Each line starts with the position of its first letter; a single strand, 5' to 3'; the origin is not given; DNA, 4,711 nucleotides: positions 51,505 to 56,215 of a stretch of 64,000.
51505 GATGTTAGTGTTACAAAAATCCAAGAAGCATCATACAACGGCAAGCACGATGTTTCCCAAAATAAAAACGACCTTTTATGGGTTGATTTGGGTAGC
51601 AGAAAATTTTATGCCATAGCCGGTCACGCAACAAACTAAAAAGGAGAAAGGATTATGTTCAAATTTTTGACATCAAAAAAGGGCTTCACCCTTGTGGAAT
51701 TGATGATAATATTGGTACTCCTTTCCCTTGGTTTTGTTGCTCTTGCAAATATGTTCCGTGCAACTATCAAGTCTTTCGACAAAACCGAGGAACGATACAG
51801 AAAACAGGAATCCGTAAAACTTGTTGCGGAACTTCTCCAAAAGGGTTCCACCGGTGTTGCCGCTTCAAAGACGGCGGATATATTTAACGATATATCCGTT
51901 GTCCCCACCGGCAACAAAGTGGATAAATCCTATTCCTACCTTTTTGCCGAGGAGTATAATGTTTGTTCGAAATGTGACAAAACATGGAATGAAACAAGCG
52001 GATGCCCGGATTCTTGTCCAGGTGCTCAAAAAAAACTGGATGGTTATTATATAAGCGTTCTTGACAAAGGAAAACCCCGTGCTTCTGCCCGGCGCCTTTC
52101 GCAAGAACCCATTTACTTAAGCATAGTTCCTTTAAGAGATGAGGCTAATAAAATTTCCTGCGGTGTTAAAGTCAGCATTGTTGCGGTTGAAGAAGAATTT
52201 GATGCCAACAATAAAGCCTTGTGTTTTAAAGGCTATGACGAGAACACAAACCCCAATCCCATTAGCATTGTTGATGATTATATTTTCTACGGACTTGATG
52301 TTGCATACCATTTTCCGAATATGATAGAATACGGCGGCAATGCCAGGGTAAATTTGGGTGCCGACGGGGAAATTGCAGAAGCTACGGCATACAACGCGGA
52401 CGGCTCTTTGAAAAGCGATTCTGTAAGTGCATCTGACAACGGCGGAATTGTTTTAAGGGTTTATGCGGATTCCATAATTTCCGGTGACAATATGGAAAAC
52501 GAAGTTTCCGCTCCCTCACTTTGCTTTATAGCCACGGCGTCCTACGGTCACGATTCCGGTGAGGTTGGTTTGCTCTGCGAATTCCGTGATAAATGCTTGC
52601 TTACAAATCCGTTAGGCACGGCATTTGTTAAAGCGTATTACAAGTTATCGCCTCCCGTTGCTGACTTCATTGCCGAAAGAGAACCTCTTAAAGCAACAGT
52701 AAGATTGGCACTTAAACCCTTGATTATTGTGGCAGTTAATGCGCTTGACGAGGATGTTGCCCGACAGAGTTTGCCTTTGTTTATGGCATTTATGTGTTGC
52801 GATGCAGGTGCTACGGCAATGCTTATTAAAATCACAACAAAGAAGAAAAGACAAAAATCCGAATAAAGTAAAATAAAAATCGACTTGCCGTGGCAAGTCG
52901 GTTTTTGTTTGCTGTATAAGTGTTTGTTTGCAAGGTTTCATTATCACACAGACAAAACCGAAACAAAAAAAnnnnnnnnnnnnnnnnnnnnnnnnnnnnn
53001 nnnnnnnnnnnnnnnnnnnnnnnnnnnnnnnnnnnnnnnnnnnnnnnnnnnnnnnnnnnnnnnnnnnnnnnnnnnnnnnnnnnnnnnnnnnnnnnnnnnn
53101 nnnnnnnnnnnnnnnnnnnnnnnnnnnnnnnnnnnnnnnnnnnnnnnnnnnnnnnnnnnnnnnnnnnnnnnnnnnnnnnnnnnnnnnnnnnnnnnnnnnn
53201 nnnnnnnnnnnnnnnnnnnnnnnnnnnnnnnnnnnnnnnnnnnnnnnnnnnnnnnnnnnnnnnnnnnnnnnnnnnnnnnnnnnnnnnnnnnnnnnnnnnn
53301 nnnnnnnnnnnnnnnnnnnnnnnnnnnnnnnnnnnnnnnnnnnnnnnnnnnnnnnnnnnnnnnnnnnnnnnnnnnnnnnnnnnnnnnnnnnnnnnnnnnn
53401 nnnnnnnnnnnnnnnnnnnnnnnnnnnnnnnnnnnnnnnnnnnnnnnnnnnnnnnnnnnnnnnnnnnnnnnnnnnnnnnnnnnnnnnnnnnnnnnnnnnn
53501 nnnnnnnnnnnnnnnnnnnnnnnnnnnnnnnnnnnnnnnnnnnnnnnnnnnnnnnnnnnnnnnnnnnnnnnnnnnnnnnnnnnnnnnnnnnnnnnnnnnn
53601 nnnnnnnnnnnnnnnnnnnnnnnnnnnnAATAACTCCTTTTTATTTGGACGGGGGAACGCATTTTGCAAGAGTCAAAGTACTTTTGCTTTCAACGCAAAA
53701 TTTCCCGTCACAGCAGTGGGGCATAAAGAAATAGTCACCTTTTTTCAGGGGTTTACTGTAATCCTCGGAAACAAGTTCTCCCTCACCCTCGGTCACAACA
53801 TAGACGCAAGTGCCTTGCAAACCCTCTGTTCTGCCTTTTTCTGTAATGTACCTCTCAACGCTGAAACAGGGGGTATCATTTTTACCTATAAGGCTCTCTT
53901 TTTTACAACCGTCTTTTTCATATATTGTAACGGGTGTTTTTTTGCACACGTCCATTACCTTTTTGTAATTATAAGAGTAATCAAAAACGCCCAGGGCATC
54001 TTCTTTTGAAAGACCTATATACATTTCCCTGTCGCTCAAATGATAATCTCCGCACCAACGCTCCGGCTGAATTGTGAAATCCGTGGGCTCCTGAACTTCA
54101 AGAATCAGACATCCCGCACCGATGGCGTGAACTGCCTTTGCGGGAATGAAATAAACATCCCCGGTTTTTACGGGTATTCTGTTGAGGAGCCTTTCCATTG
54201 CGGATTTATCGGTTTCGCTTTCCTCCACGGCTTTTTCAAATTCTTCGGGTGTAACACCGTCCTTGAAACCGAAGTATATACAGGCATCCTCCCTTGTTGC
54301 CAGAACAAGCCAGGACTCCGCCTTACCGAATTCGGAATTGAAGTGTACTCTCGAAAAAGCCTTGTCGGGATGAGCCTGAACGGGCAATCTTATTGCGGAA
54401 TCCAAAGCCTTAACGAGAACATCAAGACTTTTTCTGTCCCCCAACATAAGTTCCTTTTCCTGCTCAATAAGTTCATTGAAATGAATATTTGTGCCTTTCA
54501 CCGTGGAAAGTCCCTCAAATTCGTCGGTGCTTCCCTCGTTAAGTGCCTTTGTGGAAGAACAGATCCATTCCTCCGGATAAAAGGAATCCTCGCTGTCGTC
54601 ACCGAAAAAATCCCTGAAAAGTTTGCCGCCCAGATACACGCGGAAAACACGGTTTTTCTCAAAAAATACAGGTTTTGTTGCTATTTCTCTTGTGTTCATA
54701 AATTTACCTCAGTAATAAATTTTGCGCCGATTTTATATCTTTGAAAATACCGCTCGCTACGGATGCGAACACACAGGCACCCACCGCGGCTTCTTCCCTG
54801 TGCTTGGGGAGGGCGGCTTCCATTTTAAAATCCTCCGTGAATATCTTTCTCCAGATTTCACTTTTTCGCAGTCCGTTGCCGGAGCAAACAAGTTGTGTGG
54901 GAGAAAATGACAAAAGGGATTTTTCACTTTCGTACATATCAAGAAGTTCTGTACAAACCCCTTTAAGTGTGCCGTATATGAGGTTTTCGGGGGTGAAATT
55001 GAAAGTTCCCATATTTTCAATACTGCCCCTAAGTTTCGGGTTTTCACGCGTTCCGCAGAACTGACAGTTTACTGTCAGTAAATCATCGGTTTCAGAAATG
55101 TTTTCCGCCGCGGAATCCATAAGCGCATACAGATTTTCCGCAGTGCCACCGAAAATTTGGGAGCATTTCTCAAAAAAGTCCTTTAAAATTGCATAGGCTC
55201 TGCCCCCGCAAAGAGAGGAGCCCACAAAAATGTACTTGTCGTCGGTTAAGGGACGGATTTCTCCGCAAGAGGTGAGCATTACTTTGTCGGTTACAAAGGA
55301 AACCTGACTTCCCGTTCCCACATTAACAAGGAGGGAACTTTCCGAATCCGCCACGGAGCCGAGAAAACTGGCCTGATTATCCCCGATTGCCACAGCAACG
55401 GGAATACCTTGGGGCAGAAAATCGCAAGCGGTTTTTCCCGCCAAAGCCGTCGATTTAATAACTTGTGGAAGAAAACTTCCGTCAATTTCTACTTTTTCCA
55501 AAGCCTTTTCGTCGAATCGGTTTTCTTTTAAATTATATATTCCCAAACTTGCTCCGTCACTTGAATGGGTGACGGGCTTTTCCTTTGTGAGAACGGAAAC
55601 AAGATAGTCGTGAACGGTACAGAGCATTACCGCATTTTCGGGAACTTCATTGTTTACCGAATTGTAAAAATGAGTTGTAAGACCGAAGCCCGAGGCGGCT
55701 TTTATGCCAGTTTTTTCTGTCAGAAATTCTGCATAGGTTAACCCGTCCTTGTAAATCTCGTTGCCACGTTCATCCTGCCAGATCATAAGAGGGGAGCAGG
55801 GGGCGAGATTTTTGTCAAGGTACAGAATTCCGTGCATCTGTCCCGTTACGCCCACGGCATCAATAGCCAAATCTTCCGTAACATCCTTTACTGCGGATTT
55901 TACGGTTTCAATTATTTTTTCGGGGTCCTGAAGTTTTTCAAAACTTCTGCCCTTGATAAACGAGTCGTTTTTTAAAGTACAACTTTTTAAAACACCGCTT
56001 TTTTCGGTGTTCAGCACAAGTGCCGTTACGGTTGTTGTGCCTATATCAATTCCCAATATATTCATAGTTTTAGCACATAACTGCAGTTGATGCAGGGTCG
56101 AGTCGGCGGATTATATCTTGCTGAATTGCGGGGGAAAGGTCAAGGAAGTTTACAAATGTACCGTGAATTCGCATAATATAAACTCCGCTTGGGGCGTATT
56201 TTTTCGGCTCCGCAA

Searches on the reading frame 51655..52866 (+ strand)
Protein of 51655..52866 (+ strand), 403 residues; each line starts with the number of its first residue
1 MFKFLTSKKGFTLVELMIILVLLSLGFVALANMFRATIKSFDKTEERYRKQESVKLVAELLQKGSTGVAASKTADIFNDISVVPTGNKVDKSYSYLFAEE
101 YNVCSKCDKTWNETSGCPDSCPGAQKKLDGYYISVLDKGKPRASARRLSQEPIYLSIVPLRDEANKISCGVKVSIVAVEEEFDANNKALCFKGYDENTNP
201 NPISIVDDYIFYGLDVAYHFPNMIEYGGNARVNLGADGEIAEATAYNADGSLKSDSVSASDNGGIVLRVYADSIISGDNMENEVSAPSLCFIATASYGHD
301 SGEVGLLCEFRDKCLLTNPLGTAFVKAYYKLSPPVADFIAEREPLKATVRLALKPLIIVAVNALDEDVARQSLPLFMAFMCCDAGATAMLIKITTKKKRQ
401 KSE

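Call 53: search_protein_families(library=pfam, proteins=[window:51655-52866:+], max_evalue=0.0001)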
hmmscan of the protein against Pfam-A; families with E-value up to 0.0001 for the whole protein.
window:51655-52866:+ (403 aa): 1 family
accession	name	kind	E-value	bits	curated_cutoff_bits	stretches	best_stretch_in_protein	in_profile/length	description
PF07963.17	N_methyl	-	1.8e-05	24.5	21.2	1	7-30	3-26/27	Prokaryotic N-terminal methylation motif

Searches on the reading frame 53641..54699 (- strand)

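Call 53: search_protein_families(library=pfam, proteins=[window:53641-54699:-], max_evalue=0.0001)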
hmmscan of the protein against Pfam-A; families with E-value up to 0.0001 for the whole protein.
window:53641-54699:- (352 aa): 1 family
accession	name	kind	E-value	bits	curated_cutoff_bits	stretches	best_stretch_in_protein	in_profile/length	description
PF07883.17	Cupin_2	-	9.7e-06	25.6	27.2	0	299-327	21-49/70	Cupin domain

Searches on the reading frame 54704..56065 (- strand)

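Call 53: search_protein_families(library=pfam, proteins=[window:54704-56065:-], max_evalue=0.0001)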
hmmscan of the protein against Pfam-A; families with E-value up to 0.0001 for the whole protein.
window:54704-56065:- (453 aa): 2 families
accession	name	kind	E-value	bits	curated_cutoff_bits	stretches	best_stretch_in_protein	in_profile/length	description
PF00370.27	FGGY_N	-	2.9e-31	109.4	28.8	1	3-236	2-245/245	FGGY family of carbohydrate kinases, N-terminal domain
PF02782.22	FGGY_C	-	2.9e-06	27.6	27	1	247-437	3-197/198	FGGY family of carbohydrate kinases, C-terminal domain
